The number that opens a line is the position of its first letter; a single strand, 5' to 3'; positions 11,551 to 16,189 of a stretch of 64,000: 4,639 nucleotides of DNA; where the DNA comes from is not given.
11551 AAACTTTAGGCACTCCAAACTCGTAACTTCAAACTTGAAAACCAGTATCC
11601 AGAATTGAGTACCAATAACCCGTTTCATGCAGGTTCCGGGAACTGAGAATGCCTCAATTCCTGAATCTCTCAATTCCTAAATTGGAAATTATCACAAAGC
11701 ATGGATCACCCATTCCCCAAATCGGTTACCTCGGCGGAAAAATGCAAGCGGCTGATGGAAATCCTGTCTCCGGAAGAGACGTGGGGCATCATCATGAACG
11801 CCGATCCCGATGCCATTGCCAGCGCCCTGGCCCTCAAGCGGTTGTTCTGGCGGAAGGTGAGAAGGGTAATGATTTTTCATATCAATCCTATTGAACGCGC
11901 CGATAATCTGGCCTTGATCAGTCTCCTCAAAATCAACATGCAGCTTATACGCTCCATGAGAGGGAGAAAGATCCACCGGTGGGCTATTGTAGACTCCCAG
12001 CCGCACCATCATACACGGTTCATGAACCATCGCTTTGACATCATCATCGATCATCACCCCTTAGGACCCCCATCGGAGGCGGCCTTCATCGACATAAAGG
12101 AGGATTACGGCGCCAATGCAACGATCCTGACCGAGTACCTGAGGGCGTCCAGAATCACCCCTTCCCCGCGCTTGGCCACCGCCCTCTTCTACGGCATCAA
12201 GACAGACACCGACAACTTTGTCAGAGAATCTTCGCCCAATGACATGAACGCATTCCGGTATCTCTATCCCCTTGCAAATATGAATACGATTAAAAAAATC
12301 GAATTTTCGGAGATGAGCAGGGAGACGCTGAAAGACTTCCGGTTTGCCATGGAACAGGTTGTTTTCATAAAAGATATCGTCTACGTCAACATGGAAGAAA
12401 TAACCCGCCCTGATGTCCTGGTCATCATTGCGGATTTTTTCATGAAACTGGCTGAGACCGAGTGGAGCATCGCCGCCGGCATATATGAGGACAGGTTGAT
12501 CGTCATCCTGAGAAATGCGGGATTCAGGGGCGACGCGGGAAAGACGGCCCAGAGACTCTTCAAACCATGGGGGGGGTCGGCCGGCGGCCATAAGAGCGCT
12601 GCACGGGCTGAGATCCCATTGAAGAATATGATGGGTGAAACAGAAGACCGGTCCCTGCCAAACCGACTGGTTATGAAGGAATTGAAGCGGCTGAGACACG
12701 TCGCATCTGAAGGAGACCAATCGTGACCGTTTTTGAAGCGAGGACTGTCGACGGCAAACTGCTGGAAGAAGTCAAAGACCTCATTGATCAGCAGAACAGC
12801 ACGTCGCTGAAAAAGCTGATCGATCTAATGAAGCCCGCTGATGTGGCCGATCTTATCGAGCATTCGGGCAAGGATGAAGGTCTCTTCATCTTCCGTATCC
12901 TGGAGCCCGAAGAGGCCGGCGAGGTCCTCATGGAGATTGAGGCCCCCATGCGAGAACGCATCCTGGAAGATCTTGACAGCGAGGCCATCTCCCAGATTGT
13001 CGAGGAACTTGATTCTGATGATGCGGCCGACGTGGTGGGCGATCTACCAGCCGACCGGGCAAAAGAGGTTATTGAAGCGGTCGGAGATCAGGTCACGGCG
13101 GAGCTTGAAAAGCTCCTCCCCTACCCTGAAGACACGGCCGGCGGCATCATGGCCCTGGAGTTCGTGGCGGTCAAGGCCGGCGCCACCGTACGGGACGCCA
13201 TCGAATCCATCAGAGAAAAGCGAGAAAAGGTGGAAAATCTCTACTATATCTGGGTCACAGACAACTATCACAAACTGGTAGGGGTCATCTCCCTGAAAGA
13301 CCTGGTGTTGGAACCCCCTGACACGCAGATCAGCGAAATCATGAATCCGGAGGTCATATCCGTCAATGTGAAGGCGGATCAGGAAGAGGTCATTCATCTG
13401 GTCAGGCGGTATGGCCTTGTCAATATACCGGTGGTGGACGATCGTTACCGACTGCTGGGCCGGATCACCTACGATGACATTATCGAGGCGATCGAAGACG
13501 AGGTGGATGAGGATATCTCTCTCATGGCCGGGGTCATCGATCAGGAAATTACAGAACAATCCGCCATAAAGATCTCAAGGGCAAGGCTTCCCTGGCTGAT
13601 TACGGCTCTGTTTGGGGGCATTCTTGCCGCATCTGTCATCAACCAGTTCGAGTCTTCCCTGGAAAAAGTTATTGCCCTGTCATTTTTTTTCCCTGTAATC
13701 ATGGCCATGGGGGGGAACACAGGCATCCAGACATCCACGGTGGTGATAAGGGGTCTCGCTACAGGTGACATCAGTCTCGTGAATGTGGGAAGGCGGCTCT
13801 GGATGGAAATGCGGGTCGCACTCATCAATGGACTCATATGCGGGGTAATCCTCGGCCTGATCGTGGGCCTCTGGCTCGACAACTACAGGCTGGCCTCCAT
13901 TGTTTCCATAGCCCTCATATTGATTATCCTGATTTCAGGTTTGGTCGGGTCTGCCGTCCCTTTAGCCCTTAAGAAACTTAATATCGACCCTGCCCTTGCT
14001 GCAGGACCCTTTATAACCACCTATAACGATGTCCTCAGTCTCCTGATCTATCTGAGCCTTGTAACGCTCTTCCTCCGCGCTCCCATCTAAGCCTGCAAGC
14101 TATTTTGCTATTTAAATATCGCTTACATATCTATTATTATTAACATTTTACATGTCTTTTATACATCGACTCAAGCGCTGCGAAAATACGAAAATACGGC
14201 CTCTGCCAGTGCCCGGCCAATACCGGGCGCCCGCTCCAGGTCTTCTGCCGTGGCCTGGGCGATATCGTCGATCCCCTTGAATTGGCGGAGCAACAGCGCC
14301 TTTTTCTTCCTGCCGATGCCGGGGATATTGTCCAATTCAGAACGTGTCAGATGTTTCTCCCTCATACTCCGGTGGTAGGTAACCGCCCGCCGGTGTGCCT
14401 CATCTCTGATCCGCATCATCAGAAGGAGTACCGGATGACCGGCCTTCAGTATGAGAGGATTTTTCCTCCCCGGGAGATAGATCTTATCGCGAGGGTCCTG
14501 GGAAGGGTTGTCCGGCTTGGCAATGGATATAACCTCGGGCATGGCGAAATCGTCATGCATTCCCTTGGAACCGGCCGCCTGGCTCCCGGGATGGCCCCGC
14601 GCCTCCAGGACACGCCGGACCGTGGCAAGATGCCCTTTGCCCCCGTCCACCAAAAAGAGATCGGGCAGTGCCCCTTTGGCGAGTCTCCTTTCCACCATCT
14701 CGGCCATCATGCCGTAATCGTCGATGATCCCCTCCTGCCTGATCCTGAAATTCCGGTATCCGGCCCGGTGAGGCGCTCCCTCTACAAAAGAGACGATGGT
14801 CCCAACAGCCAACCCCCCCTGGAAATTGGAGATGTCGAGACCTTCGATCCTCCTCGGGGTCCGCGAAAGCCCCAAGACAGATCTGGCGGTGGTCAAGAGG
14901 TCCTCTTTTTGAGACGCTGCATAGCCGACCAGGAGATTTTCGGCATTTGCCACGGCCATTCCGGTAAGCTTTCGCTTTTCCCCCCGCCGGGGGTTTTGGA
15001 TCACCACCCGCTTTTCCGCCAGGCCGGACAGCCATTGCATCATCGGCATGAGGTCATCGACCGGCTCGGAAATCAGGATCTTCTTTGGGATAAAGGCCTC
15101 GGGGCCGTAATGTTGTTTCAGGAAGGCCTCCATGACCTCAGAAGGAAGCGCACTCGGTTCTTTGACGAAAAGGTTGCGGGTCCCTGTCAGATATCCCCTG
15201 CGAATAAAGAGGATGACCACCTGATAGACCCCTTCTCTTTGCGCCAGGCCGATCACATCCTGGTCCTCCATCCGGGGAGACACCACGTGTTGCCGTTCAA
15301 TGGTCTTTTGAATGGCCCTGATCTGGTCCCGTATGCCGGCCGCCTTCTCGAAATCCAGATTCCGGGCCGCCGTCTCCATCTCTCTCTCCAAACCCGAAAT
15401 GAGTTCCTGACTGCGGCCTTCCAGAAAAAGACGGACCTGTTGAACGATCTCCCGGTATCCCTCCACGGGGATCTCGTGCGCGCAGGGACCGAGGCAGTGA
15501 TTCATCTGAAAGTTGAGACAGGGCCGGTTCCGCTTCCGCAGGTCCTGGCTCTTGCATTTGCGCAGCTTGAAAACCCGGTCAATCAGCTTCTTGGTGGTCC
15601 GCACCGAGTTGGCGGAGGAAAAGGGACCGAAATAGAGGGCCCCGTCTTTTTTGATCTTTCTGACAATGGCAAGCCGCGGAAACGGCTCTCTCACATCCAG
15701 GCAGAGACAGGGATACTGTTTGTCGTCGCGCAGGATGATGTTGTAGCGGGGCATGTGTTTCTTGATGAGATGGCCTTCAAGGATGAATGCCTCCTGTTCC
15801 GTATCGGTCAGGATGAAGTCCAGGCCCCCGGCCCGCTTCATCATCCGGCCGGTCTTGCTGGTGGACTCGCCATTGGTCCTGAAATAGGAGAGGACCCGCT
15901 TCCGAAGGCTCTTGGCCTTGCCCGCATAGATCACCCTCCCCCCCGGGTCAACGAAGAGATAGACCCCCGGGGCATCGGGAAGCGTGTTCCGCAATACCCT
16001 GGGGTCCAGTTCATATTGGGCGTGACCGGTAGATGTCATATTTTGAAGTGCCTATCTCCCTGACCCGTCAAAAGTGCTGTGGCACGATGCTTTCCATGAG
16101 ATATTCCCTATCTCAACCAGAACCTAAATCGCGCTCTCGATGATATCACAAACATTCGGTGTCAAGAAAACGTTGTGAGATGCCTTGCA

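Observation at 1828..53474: Degenerate 7- and 8-nt tandem word tracts fill almost every spacer, including spacers inside conserved operons (STRR-like)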

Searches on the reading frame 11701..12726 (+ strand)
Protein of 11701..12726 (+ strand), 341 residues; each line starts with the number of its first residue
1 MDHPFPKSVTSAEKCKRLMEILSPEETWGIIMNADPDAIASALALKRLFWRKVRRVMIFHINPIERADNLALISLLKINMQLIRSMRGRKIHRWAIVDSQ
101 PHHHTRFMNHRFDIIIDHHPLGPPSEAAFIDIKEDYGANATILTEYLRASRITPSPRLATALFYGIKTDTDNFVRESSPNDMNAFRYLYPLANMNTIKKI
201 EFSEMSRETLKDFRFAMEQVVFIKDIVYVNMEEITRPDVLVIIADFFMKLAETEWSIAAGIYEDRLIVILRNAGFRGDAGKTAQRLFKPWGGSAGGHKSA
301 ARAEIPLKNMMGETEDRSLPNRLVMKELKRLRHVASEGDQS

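Call 12: search_protein_families(library=pfam, proteins=[window:11701-12726:+])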
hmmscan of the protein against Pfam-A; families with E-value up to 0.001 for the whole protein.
window:11701-12726:+ (341 aa): 2 families
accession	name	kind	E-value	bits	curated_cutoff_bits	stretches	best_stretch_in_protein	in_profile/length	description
PF01368.27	DHH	-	2.9e-06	28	28.1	1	33-166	9-125/125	DHH family, N-terminal domain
PF02272.25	DHHA1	-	4.8e-05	24.2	25.9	1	227-309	5-87/102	DHHA1 domain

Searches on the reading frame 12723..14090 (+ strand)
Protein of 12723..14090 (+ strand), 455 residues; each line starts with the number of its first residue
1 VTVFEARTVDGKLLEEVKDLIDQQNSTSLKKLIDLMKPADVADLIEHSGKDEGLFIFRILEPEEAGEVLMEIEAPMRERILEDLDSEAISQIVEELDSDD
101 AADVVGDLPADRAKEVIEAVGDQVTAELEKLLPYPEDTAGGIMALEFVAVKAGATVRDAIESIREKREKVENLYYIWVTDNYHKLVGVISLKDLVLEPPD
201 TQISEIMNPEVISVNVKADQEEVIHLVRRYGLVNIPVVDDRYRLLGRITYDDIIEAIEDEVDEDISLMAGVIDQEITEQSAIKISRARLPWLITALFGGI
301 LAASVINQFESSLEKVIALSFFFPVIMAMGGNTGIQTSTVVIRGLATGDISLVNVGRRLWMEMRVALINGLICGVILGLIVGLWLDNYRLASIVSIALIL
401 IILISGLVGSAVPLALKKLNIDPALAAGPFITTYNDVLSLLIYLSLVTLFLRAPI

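Call 12: search_protein_families(library=pfam, proteins=[window:12723-14090:+])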
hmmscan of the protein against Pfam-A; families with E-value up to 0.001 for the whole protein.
window:12723-14090:+ (455 aa): 3 families
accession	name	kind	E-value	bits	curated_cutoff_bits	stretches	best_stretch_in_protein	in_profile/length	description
PF01769.21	MgtE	-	3.7e-37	127.8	27.6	1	324-445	2-124/125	Divalent cation transporter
PF03448.22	MgtE_N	-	3.1e-24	85.9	25.9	1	36-137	1-102/102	MgtE intracellular N domain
PF00571.33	CBS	-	4.2e-20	72.2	24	2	203-258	1-56/57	CBS domain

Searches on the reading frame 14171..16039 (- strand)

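Call 12: search_protein_families(library=pfam, proteins=[window:14171-16039:-])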
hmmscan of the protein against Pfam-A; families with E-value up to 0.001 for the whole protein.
window:14171-16039:- (622 aa): 8 families
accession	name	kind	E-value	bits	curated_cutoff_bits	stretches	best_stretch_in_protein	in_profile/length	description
PF08459.17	UvrC_RNaseH_dom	-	1.5e-37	129.3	22.3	1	387-553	2-159/159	UvrC RNAse H endonuclease domain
PF22920.2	UvrC_RNaseH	-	7.8e-29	100.4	24.3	1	259-370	1-113/116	UvrC Ribonuclease H-like domain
PF02151.25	UVR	-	2.1e-13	50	21.5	1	212-245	2-35/36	UvrB/uvrC motif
PF00633.29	HHH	-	2e-09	37.3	24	1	591-618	3-30/30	Helix-hairpin-helix motif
PF14520.12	HHH_5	-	5.3e-09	36.9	27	1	568-614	3-50/57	Helix-hairpin-helix domain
PF12826.13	HHH_2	-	4e-08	33.7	27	1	572-621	8-57/64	Helix-hairpin-helix motif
PF01541.30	GIY-YIG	-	3.7e-05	24.4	22.6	1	24-100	2-78/78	GIY-YIG catalytic domain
PF12836.13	HHH_3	-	0.00058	20.3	27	0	592-618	7-33/65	Helix-hairpin-helix motif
